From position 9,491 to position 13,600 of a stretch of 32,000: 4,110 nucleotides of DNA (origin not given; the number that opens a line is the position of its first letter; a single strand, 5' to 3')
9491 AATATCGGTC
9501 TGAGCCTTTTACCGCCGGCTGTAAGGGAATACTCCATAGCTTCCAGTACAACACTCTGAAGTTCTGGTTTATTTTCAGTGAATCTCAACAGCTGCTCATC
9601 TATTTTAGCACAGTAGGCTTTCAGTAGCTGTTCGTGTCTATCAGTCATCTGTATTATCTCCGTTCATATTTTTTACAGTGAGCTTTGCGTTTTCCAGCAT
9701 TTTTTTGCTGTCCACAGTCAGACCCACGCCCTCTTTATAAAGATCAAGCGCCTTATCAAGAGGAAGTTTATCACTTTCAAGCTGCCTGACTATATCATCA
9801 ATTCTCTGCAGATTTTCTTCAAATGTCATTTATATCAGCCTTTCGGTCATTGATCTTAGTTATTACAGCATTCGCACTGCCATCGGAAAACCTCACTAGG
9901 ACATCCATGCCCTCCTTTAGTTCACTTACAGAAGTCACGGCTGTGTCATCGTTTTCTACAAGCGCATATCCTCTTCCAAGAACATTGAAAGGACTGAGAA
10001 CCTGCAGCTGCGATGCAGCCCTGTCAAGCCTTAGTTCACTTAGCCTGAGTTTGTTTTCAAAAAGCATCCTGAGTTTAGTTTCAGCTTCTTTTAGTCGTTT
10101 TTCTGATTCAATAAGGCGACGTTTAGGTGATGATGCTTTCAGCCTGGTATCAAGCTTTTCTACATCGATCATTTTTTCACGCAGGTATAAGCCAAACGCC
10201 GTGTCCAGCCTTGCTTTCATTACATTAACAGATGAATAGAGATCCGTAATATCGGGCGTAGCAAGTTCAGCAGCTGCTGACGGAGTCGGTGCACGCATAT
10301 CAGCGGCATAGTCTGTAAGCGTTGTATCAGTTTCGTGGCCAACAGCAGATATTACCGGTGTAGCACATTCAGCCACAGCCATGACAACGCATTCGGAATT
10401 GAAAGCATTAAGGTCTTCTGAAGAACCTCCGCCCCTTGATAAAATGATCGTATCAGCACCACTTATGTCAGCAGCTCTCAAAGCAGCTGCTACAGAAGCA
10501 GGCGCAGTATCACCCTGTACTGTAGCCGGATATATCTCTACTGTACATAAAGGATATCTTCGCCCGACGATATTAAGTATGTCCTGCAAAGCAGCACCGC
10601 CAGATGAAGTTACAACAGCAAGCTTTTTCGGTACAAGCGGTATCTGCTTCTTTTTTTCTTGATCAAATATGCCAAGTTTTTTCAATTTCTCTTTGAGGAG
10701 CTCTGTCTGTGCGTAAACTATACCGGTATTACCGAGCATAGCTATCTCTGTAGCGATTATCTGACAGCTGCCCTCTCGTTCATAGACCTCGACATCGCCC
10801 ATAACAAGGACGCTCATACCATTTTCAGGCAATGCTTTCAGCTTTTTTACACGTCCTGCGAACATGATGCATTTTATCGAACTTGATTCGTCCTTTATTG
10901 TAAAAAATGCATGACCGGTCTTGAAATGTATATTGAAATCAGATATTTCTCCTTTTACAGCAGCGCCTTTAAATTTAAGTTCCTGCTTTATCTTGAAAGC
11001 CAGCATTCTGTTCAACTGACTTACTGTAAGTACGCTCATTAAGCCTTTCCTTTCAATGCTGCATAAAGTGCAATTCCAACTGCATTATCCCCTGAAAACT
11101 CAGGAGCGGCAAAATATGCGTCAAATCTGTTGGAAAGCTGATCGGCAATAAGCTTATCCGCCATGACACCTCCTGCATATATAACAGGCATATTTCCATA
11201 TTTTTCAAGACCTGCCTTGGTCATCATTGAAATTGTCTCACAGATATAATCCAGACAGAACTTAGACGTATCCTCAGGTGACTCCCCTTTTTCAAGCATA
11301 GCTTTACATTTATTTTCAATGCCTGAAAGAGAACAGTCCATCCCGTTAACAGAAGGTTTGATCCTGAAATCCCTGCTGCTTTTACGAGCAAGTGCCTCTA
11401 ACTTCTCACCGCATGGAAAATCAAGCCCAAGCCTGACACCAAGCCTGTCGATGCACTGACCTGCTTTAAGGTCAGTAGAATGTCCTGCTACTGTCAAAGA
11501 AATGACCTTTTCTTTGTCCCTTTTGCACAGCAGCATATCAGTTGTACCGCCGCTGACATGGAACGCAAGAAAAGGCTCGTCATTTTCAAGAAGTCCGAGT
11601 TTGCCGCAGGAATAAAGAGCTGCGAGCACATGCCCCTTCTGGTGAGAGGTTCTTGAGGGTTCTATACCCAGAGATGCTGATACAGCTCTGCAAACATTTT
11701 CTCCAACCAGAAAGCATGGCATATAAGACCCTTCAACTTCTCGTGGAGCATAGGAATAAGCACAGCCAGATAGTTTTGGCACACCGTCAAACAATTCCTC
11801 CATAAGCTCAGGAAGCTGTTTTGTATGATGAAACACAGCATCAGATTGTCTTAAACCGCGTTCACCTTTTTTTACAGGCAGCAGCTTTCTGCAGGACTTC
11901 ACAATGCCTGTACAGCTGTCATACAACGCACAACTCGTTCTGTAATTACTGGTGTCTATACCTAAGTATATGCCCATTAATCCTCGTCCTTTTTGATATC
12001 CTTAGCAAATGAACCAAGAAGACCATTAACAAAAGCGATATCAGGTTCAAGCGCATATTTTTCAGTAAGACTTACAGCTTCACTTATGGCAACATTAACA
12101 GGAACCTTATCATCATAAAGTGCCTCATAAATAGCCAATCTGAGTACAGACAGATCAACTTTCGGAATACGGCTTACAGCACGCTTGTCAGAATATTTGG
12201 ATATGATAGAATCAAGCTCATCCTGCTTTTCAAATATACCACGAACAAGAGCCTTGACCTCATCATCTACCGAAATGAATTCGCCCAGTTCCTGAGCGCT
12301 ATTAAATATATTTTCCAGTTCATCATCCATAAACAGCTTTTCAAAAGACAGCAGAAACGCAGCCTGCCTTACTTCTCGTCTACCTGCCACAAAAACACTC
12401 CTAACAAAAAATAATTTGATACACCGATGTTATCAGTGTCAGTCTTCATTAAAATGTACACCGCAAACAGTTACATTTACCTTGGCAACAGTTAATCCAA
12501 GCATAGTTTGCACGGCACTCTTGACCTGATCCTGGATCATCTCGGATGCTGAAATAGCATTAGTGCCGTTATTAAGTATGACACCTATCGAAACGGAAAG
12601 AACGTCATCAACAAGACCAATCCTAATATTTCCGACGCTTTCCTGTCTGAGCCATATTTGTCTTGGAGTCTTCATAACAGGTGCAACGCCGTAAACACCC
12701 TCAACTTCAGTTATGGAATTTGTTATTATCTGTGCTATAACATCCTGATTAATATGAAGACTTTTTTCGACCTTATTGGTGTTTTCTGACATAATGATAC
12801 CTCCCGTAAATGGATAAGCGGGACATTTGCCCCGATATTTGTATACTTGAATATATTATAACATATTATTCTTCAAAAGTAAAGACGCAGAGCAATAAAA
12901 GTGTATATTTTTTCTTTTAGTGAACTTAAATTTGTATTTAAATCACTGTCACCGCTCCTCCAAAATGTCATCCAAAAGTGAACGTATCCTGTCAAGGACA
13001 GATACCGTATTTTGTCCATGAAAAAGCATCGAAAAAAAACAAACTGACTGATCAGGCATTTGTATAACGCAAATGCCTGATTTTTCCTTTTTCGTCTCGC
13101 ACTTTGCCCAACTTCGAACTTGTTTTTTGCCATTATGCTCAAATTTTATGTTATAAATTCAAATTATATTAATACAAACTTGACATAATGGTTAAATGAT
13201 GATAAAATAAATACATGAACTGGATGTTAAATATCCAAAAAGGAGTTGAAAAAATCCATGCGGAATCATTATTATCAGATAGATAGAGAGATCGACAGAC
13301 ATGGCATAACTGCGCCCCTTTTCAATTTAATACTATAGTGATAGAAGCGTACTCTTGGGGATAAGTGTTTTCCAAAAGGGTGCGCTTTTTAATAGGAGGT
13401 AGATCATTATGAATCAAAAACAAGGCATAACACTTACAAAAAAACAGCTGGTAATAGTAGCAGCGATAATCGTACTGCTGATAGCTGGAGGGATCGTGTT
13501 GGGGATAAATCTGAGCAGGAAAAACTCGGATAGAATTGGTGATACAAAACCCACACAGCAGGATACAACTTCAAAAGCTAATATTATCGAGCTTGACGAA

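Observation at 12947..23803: The whole operon sits on a ~10.9 kb island bounded by terminal inverted repeats but lacking any transposase of its own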

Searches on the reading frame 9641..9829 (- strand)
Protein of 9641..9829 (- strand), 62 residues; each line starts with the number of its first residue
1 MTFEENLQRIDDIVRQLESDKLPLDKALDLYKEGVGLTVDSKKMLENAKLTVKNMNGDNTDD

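Call 75: find_encoding_contigs(protein=window:9641-9829:-, flank=10000, max_places=10)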
Protein window:9641-9829:- (62 aa): 23 contigs read that carry it; 5 places shown.
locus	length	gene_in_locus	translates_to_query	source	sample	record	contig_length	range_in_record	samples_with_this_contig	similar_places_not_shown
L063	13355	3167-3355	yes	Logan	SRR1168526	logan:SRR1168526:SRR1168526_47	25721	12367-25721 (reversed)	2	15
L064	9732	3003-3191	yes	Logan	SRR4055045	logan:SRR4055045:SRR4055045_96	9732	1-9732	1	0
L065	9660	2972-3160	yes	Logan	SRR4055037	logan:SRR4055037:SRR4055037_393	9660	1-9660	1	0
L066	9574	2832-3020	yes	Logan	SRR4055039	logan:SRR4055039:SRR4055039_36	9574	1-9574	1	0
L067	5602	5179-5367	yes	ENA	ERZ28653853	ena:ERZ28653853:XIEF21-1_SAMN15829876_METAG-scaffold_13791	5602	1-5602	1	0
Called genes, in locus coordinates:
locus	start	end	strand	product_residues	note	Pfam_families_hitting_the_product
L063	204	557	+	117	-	PF03780:Asp23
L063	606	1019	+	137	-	PF01029:NusB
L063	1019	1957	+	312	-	PF00814:TsaD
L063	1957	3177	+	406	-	PF13742:tRNA_anti_2, PF01336:tRNA_anti-codon, PF02601:Exonuc_VII_L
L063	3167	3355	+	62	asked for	PF02609:Exonuc_VII_S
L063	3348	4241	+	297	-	PF00348:polyprenyl_synt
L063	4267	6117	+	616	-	PF13292:DXP_synthase_N, PF00456:Transketolase_N (faint), PF00676:E1_dh (weak), PF02779:Transket_pyr, PF02780:Transketolase_C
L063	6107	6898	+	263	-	PF01479:S4, PF01728:FtsJ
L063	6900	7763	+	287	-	PF01513:NAD_kinase, PF20143:NAD_kinase_C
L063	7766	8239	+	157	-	PF01316:Arg_repressor, PF02863:Arg_repressor_C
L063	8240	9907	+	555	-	PF02463:SMC_N, PF13476:AAA_23 (weak)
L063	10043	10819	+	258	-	PF02511:Thy1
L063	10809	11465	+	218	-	PF01712:dNK (weak), PF02223:Thymidylate_kin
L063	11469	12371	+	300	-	PF09924:LPG_synthase_C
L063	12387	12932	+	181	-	PF01965:DJ-1_PfpI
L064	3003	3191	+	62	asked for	PF02609:Exonuc_VII_S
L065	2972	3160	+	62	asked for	PF02609:Exonuc_VII_S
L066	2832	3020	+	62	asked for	PF02609:Exonuc_VII_S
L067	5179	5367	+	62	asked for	PF02609:Exonuc_VII_S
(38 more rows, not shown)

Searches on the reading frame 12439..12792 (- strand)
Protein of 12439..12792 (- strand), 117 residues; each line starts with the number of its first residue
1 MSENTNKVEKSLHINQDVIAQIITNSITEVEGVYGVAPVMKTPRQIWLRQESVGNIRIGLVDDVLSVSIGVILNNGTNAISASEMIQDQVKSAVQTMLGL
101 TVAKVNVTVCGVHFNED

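Call 9: find_encoding_contigs(protein=window:12439-12792:-, flank=10000, max_places=10)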
Protein window:12439-12792:- (117 aa): 22 contigs read that carry it; 10 places shown.
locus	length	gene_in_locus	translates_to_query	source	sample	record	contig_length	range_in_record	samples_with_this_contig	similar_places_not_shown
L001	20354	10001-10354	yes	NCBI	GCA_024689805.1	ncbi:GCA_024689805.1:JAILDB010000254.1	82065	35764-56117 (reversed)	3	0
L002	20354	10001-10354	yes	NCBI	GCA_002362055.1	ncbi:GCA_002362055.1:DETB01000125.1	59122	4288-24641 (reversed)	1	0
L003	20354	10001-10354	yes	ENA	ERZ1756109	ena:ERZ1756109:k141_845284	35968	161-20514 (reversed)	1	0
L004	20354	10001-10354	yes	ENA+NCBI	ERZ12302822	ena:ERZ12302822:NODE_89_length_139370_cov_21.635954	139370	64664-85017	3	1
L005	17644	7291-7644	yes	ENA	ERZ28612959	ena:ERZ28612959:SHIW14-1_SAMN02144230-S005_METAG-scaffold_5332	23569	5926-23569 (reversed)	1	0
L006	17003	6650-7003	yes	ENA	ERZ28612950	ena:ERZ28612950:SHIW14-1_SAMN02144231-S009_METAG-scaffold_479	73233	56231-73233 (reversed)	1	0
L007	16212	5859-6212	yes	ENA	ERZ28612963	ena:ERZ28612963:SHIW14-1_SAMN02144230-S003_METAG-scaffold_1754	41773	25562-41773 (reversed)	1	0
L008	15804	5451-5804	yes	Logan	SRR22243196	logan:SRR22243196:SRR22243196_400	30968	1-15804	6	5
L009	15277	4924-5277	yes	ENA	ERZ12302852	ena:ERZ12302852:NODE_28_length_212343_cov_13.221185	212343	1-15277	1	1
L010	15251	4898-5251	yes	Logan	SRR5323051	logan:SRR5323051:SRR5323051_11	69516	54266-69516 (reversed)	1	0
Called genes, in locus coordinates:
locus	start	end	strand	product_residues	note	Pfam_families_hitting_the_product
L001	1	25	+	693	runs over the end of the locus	PF02518:HATPase_c, PF13589:HATPase_c_3, PF01119:DNA_mis_repair, PF08676:MutL_C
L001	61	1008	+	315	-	PF01745:IPT, PF01715:IPPT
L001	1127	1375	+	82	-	PF17209:Hfq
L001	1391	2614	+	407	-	PF26018:BSH_RND_rel, PF26012:HH_RND_rel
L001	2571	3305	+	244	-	PF01168:Ala_racemase_N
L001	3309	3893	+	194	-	PF04472:SepF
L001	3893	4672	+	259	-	PF17774:YlmH_RBD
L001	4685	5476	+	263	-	PF05103:DivIVA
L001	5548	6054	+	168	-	PF01252:Peptidase_A8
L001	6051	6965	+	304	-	PF01479:S4, PF00849:PseudoU_synth_2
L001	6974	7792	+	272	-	PF08282:Hydrolase_3, PF05116:S6PP (weak)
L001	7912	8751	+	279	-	PF00456:Transketolase_N, PF13292:DXP_synthase_N, PF00676:E1_dh, PF02775:TPP_enzyme_C (weak)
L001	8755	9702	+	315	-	PF02779:Transket_pyr, PF17147:PFOR_II (faint), PF02780:Transketolase_C, PF22613:Transketolase_C_1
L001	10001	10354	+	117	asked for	PF03780:Asp23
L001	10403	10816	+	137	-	PF01029:NusB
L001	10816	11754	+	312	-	PF00814:TsaD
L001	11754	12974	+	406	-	PF13742:tRNA_anti_2, PF01336:tRNA_anti-codon, PF02601:Exonuc_VII_L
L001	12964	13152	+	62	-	PF02609:Exonuc_VII_S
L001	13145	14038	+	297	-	PF00348:polyprenyl_synt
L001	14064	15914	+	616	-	PF13292:DXP_synthase_N, PF00456:Transketolase_N (faint), PF00676:E1_dh (weak), PF02779:Transket_pyr, PF02780:Transketolase_C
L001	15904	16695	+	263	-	PF01479:S4, PF01728:FtsJ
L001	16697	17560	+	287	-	PF01513:NAD_kinase, PF20143:NAD_kinase_C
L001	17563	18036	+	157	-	PF01316:Arg_repressor, PF02863:Arg_repressor_C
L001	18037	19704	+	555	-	PF02463:SMC_N, PF13476:AAA_23 (weak)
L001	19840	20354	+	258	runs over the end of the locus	PF02511:Thy1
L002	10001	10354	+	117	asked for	PF03780:Asp23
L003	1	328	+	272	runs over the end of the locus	PF08282:Hydrolase_3, PF05116:S6PP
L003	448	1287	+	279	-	PF00456:Transketolase_N, PF13292:DXP_synthase_N, PF00676:E1_dh, PF02775:TPP_enzyme_C (weak)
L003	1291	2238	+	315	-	PF02779:Transket_pyr, PF17147:PFOR_II (faint), PF02780:Transketolase_C, PF22613:Transketolase_C_1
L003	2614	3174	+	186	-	PF20020:DUF6431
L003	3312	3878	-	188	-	-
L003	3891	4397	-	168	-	-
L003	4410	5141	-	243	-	PF00240:ubiquitin, PF11976:Rad60-SLD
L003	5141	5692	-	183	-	-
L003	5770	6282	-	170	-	PF19789:DUF6273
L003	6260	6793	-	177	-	-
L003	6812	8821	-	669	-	PF22058:X25_BaPul_like, PF19789:DUF6273 (faint), PF18998:Flg_new_2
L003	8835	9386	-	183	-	-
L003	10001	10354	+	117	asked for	PF03780:Asp23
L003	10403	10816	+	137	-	PF01029:NusB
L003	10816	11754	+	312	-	PF00814:TsaD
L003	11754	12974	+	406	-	PF13742:tRNA_anti_2, PF01336:tRNA_anti-codon, PF02601:Exonuc_VII_L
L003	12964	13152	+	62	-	PF02609:Exonuc_VII_S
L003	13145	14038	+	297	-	PF00348:polyprenyl_synt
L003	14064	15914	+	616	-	PF13292:DXP_synthase_N, PF00456:Transketolase_N (faint), PF00676:E1_dh (weak), PF02779:Transket_pyr, PF02780:Transketolase_C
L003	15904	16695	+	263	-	PF01479:S4, PF01728:FtsJ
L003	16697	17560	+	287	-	PF01513:NAD_kinase, PF20143:NAD_kinase_C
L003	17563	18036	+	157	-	PF01316:Arg_repressor, PF02863:Arg_repressor_C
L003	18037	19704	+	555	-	PF02463:SMC_N, PF13476:AAA_23 (weak)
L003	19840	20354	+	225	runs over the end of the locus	?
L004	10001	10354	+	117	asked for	PF03780:Asp23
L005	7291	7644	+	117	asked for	PF03780:Asp23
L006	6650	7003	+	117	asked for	PF03780:Asp23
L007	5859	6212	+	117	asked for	PF03780:Asp23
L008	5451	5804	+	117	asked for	PF03780:Asp23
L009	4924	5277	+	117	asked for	PF03780:Asp23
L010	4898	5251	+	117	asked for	PF03780:Asp23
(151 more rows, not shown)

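Call 34: find_homologous_proteins(query=L003:2614-3174:+)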
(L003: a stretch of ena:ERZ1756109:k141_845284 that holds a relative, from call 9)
Query L003:2614-3174:+ (186 aa): 28 proteins with E <= 0.001 among 47 candidates.
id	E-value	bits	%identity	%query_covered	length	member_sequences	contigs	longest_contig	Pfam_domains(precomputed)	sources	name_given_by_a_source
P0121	1.5e-120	418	96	100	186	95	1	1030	PF20020.5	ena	-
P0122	1.1e-91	324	75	100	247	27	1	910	PF20020.5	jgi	jgi:hypothetical protein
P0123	4.7e-69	250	68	91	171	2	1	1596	PF20020.5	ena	-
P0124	5.0e-60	221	94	55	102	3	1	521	PF20020.5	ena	-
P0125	4.3e-59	218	61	84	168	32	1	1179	PF20020.5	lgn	-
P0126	5.3e-59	217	58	96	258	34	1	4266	PF13340.12,PF20020.5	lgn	-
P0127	8.9e-59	217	65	84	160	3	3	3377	PF20020.5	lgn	-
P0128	3.9e-58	214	58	96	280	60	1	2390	PF20020.5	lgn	-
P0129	3.2e-54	202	61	84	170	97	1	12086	PF20020.5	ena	-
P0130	3.8e-54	202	57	84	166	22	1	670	PF20020.5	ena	-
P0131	3.9e-54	201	98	49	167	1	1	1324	-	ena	-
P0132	1.4e-53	200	59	84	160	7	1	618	PF20020.5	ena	-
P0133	2.0e-52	196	60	85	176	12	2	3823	PF20020.5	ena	-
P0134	3.6e-52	195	60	85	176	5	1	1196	PF20020.5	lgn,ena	-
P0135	6.7e-52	194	56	91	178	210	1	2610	PF20020.5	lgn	-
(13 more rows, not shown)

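Call 42: predict_structure(alignment_id=A1)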
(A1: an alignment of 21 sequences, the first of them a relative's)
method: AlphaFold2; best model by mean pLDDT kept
length: 186 residues; sequences in the alignment: 21
mean_pLDDT: 48.9   pTM: 0.31
mean pLDDT of the five models: 48.9, 48.8, 46.9, 46.1, 45.2
residues with pLDDT >= 90: 0; 70-90: 12; 50-70: 88; < 50: 86
segments of 3 or more residues with pLDDT < 50: 1-50, 71-84, 100-109, 164-166, 179-186
pLDDT, mean of each block of 10 residues (from residue 1): 35 32 28 26 35 63 68 41 59 65 41 54 55 62 59 54 51 57 41
secondary structure, 60 per line:
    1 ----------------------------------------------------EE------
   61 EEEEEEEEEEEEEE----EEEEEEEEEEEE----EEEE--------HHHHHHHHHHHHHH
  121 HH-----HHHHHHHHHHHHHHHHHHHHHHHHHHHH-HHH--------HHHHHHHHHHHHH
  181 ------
elements in order: E61-74 E79-90 E95-98 H107-122 H128-155 H168-180

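Call 43: search_protein_families(library=pfam, alignment_id=A1, max_evalue=5)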
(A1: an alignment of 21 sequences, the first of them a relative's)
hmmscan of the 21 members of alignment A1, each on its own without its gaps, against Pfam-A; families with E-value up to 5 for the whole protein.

A. member 1, P0121 (186 aa): 5 families
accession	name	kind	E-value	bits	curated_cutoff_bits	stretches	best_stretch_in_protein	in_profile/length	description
PF20020.4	DUF6431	-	1.1e-14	54.5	26.6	1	55-125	1-70/82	Domain of unknown function (DUF6431)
PF04981.18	NMD3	-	0.034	14.1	24.9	1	55-98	1-46/243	NMD3 family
PF08421.16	Methyltransf_13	-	0.092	13.4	31.3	1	69-97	22-51/62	Putative zinc binding domain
PF02150.21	Zn_ribbon_RPB9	-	0.38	11.1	25.2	1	55-62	4-11/36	RNA polymerases M/15 Kd subunit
PF13248.11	Zn_ribbon_3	-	0.42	10.6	27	1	52-61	2-11/26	zinc-ribbon domain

B. families by the number of members that match (of 21 scanned): 61 families (the first 25 are shown)
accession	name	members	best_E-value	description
PF20020.4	DUF6431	21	2e-21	Domain of unknown function (DUF6431)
PF13408.12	Zn_ribbon_recom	10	0.0044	Recombinase zinc beta ribbon domain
PF23783.1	Zn_ribbon_TiaS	7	0.00089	TiaS C-terminal zinc ribbon domain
PF04981.18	NMD3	7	0.0013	NMD3 family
PF14369.11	Zn_ribbon_19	7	0.032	zinc-ribbon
PF13248.11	Zn_ribbon_3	6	0.0088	zinc-ribbon domain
PF24460.1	DUF7575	6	0.14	Domain of unknown function (DUF7575)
PF02591.20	Zn_ribbon_9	5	0.0034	C4-type zinc ribbon domain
PF22747.2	Zn_ribbon_DUF2089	5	0.31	DUF2089 zinc ribbon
PF25164.1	CoiA_N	4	0.023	Competence protein CoiA, N-terminal domain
PF07191.17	Zn_ribbon_6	4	0.073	Double zinc ribbon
PF24441.1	DUF7560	4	0.16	Family of unknown function (DUF7560)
PF14169.11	YdjO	3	0.0077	Cold-inducible protein YdjO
PF01485.27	IBR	3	0.011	IBR domain, a half RING-finger domain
PF13240.11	Zn_Ribbon_1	3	0.012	zinc-ribbon domain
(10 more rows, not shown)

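Call 71: search_solved_structures(query=A1, max_evalue=10)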
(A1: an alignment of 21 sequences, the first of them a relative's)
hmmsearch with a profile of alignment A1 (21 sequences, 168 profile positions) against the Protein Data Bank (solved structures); distinct sequences matched with E-value up to 10: 20.
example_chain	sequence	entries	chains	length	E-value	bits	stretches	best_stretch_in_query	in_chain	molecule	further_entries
2i13_A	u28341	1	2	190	0.018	18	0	15-50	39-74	Aart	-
8h9h_G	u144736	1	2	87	0.019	17.9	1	22-52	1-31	Zinc finger and BTB domain-containing protein 7A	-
1mey_C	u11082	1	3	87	0.026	17.5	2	18-51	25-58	CONSENSUS ZINC FINGER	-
2k5c_A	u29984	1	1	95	0.22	14.5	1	2-35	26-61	uncharacterized protein PF0385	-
7n5w_A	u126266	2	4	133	0.26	14.2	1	23-52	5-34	Zinc finger and BTB domain-containing protein 7A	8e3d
2nab_A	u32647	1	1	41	0.32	14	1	19-52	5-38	Zinc finger protein 496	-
1wd2_A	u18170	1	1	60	0.41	13.6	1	23-55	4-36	Ariadne-1 protein homolog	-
7eyi_G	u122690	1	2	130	0.42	13.6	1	22-52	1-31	Zinc finger and BTB domain-containing protein 7A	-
4rvz_Z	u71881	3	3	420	0.48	13.4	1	17-53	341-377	tRNA(Ile2) 2-agmatinylcytidine synthetase TiaS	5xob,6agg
3amt_A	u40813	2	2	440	0.51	13.3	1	17-53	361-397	Putative uncharacterized protein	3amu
7n5s_A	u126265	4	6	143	0.56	13.1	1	20-52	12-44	Zinc finger and BTB domain-containing protein 7A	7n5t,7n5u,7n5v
6s1y_A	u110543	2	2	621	0.61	13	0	84-123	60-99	Angiotensin-converting enzyme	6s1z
2m0d_A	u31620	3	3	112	0.64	13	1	16-55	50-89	Zinc finger and BTB domain-containing protein 17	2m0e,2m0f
8e3e_A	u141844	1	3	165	0.73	12.8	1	20-52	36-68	Zinc finger and BTB domain-containing protein 7A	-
5t0u_A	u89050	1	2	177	1.4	11.9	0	13-50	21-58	Transcriptional repressor CTCF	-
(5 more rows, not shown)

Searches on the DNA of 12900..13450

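Call 69: search_rna_families(source=window, start=12900, end=13450, threshold=evalue, max_evalue=1)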
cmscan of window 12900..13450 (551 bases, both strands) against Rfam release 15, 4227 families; matches with E-value up to 1: 4.
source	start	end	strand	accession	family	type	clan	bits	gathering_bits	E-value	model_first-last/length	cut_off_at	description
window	13187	13270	+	RF01287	snoR27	Gene; snRNA; snoRNA; CD-box;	CL00079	26.8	41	0.083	1-94/94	no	Small nucleolar RNA snoR27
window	13043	13141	-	RF02055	STnc380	Gene; sRNA;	-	22.8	60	0.034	1-108/108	no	Enterobacterial sRNA STnc380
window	13127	13177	-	RF03030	salivarius-1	Gene; sRNA;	-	21.3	50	0.08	4-51/56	no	salivarius-1 RNA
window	12986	13029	+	RF03630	mir-2818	Gene; miRNA;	-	21.2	90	0.083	1-60/60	no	mir-2818 microRNA precursor family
